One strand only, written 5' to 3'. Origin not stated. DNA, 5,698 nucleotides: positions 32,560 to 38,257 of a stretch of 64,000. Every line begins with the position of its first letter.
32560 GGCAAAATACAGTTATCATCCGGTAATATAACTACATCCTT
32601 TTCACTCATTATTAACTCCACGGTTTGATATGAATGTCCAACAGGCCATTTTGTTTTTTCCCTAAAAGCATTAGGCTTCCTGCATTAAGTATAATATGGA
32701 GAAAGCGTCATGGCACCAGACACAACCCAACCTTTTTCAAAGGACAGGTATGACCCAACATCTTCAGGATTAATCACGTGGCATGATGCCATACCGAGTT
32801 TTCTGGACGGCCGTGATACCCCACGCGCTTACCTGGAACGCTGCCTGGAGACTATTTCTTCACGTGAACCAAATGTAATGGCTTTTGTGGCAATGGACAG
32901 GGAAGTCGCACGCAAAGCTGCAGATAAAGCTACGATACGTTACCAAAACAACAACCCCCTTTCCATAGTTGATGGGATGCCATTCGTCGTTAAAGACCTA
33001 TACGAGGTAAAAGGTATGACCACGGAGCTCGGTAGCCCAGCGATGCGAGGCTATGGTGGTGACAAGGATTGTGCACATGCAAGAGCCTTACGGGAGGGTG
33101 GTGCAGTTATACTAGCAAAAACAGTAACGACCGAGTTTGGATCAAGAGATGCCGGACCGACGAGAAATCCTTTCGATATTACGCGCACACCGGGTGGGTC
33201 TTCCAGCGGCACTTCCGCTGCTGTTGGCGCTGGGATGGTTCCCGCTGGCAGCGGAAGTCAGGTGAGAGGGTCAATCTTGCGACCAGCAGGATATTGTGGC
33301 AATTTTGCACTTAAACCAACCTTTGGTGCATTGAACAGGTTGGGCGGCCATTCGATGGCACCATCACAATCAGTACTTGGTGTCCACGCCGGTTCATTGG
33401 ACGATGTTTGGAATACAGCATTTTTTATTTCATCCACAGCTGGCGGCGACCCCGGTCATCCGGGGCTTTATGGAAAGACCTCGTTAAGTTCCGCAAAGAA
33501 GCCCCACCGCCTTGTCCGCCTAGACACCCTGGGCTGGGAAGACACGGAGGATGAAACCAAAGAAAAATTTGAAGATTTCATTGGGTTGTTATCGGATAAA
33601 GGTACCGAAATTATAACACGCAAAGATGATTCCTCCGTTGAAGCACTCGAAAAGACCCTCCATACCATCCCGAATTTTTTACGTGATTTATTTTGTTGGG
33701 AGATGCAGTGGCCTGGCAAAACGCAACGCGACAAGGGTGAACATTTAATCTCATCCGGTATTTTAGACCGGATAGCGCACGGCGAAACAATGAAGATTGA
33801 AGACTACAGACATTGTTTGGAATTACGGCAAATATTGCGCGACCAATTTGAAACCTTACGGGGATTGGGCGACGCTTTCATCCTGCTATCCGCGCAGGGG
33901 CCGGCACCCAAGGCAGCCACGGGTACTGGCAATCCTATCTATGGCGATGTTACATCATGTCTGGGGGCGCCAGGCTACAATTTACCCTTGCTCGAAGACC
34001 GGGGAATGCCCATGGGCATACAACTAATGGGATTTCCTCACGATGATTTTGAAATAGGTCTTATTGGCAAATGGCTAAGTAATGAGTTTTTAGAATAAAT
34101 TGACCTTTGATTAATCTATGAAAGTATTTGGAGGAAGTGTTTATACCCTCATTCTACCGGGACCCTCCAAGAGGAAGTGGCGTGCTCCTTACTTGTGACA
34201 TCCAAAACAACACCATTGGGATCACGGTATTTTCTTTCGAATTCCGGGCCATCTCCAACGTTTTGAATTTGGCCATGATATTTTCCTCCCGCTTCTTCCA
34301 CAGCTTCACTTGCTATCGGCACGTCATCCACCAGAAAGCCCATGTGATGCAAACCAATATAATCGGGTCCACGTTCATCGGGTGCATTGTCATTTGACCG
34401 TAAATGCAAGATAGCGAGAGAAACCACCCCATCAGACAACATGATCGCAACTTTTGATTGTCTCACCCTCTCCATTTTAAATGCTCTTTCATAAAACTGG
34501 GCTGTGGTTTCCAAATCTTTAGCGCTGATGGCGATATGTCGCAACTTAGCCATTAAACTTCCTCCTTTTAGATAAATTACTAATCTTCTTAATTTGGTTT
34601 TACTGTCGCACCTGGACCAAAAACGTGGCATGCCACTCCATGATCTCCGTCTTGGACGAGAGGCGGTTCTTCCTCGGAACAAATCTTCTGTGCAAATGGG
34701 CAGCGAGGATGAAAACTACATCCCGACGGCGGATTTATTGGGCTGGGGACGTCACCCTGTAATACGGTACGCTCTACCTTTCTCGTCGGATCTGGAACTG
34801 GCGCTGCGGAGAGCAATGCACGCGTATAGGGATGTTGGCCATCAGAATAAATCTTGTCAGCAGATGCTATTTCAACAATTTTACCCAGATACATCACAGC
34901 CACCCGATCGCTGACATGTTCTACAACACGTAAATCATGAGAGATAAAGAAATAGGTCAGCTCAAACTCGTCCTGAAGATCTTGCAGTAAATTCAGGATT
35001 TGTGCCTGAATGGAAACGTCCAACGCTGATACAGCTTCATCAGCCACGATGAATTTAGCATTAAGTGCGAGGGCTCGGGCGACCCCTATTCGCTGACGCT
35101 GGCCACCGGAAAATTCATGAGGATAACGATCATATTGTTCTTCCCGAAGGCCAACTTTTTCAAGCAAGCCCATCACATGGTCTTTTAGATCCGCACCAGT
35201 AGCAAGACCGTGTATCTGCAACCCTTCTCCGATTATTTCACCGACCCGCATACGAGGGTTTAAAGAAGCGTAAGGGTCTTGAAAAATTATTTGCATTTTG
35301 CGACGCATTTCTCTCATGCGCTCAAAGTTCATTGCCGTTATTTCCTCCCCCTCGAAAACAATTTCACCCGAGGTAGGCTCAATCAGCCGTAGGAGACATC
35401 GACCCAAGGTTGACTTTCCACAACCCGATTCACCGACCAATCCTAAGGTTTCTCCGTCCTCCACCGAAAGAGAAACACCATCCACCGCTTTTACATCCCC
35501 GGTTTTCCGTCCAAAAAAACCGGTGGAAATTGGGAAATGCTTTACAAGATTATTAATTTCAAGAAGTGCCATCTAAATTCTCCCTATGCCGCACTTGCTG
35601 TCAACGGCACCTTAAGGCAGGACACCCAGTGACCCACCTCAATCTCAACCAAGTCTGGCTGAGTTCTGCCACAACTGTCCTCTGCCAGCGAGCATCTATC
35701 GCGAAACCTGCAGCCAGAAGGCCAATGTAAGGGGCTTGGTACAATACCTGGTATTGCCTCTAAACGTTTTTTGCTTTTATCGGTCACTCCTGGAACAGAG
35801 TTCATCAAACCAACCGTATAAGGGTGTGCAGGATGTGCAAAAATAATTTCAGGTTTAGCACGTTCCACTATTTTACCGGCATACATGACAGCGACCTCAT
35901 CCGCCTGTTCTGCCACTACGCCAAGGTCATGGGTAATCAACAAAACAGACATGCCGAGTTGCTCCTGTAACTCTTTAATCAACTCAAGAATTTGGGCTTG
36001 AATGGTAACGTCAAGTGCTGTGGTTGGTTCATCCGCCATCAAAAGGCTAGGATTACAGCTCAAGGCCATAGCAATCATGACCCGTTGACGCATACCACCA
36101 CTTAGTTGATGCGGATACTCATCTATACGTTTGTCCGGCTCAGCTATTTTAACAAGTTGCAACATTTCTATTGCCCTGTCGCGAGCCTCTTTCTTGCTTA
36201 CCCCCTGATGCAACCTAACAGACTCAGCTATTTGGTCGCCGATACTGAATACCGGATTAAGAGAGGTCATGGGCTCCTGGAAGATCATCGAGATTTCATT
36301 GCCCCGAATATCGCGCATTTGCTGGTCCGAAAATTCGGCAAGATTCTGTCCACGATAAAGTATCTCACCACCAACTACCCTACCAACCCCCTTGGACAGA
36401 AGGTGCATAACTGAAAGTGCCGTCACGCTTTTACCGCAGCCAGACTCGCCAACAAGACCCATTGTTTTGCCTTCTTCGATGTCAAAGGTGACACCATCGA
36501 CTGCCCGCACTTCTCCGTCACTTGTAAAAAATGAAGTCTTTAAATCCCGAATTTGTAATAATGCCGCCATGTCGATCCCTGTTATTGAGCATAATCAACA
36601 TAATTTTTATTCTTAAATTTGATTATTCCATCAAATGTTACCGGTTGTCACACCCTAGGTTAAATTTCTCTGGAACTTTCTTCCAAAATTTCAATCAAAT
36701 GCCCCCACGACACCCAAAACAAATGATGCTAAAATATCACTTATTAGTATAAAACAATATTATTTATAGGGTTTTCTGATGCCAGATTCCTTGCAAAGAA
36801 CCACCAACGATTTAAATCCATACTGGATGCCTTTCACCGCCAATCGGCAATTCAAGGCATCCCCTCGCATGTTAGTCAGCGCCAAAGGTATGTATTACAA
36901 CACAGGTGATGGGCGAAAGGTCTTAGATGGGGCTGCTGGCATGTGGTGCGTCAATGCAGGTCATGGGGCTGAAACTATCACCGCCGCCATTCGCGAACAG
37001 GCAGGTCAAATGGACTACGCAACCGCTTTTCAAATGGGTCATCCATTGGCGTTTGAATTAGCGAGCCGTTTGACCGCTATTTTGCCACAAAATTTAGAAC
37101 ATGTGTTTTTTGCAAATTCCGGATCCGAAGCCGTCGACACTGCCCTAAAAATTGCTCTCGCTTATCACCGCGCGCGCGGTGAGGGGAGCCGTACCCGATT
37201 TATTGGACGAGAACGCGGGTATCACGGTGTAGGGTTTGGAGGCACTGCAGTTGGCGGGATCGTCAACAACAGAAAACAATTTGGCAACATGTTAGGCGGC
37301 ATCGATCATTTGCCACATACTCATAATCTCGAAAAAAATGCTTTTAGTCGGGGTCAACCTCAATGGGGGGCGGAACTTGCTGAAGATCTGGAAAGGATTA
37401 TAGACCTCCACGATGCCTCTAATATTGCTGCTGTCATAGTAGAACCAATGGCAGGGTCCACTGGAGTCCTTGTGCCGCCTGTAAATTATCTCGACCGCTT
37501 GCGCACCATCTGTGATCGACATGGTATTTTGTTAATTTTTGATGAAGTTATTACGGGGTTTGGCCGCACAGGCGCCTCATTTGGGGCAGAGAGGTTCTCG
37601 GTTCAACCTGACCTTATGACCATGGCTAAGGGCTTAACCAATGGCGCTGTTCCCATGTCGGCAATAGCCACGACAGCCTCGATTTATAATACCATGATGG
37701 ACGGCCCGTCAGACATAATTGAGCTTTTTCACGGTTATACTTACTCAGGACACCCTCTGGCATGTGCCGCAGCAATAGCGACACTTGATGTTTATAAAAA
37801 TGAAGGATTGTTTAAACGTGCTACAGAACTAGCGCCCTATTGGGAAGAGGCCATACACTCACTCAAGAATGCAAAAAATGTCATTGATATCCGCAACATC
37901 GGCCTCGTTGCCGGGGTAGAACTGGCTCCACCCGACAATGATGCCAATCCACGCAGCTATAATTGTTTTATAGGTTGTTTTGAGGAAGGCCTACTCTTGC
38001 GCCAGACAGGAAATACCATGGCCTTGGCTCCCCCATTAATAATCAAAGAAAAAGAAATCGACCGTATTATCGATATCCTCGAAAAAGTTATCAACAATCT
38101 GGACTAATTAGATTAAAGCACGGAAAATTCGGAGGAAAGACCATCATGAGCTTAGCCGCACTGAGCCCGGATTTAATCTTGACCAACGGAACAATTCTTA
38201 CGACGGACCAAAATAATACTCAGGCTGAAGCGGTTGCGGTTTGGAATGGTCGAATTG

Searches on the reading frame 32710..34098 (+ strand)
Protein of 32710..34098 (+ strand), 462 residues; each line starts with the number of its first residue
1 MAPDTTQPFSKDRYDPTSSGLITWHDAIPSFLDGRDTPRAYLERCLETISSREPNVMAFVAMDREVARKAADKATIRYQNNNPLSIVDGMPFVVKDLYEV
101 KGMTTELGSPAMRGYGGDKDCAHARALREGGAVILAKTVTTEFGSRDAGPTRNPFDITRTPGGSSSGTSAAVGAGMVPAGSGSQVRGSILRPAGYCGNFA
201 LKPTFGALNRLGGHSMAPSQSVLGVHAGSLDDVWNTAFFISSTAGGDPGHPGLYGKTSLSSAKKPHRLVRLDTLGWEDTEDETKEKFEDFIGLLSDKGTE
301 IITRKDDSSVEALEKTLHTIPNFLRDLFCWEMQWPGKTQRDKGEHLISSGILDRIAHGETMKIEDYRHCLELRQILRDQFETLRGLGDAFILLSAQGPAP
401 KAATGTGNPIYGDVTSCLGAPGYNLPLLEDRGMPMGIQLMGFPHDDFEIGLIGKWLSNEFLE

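Call 44: search_protein_families(library=pfam, proteins=[window:32710-34098:+], max_evalue=0.001)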
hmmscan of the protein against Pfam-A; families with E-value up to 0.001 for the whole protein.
window:32710-34098:+ (462 aa): 1 family
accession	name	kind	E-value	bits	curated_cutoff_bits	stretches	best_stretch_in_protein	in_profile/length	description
PF01425.27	Amidase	-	2.5e-52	178.8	27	1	42-448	3-443/445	Amidase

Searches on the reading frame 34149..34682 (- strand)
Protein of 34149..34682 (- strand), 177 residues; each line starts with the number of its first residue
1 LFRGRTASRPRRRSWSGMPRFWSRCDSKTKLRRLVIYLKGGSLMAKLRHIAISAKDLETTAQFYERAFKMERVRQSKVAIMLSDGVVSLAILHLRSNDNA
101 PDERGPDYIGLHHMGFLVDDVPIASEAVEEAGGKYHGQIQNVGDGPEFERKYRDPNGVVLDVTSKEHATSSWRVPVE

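Call 44: search_protein_families(library=pfam, proteins=[window:34149-34682:-], max_evalue=0.001)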
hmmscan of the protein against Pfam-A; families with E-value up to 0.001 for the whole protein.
window:34149-34682:- (177 aa): 3 families
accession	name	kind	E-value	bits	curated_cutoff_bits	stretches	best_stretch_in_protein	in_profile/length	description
PF00903.31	Glyoxalase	-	9.3e-12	45.8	20.6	1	47-160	2-119/121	Glyoxalase/Bleomycin resistance protein/Dioxygenase superfamily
PF13669.12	Glyoxalase_4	-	1.9e-05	25.3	27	1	48-141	1-100/109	Glyoxalase/Bleomycin resistance protein/Dioxygenase superfamily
PF18029.7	Glyoxalase_6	-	0.00012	23.2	23.6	1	50-162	2-105/106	Glyoxalase-like domain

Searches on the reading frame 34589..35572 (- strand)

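Call 44: search_protein_families(library=pfam, proteins=[window:34589-35572:-], max_evalue=0.001)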
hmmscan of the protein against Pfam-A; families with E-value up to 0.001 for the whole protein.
window:34589-35572:- (327 aa): 4 families
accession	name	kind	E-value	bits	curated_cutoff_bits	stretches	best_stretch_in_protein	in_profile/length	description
PF00005.33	ABC_tran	-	1.5e-32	113.5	25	1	31-181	2-136/137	ABC transporter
PF08352.17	oligo_HPY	-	1.2e-19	70.9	27.1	1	233-298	1-65/65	Oligopeptide/dipeptide transporter, C-terminal region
PF13401.12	AAA_22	-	5.6e-05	23.9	27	1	45-207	10-118/130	AAA domain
PF02463.25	SMC_N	-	0.00062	19.7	40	0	45-227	29-212/220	RecF/RecN/SMC N terminal domain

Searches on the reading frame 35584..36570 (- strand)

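Call 44: search_protein_families(library=pfam, proteins=[window:35584-36570:-], max_evalue=0.001)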
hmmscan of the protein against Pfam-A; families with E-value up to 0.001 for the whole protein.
window:35584-36570:- (328 aa): 5 families
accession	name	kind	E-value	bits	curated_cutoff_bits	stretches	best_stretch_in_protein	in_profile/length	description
PF00005.33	ABC_tran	-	6.9e-30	104.9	25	1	25-184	2-137/137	ABC transporter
PF08352.17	oligo_HPY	-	4.6e-19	69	27.1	1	235-300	1-65/65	Oligopeptide/dipeptide transporter, C-terminal region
PF13304.12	AAA_21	-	3.8e-08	34.2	27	1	113-219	179-303/304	AAA domain, putative AbiEii toxin, Type IV TA system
PF02463.25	SMC_N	-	1e-07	32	40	1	36-229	26-211/220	RecF/RecN/SMC N terminal domain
PF00006.31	ATP-synt_ab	-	0.00095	19.3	29.5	0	21-122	2-49/213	ATP synthase alpha/beta family, nucleotide-binding domain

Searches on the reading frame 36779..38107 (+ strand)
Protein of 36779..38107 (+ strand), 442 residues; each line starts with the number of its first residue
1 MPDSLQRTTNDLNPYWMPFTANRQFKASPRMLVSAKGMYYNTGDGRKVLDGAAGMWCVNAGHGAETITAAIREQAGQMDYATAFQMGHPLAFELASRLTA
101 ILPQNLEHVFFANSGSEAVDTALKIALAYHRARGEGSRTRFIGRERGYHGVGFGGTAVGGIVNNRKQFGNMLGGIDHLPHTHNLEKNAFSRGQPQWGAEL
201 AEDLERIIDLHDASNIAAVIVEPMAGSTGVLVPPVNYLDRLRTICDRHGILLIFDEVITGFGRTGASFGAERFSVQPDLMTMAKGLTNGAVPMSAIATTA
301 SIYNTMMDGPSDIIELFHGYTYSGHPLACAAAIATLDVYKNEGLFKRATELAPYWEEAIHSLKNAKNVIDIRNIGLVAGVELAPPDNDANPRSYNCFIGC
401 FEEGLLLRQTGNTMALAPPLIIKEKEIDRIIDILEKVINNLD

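Call 32: search_protein_families(library=pfam, proteins=[window:36779-38107:+], max_evalue=0.001)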
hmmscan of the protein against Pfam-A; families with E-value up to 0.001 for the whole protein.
window:36779-38107:+ (442 aa): 2 families
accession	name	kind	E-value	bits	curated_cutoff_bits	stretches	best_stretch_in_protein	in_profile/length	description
PF00202.27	Aminotran_3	-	1.8e-94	317.2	30.5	1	29-438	10-403/403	Aminotransferase class-III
PF01212.27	Beta_elim_lyase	-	0.00012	21.9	27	1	67-255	10-168/288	Beta-eliminating lyase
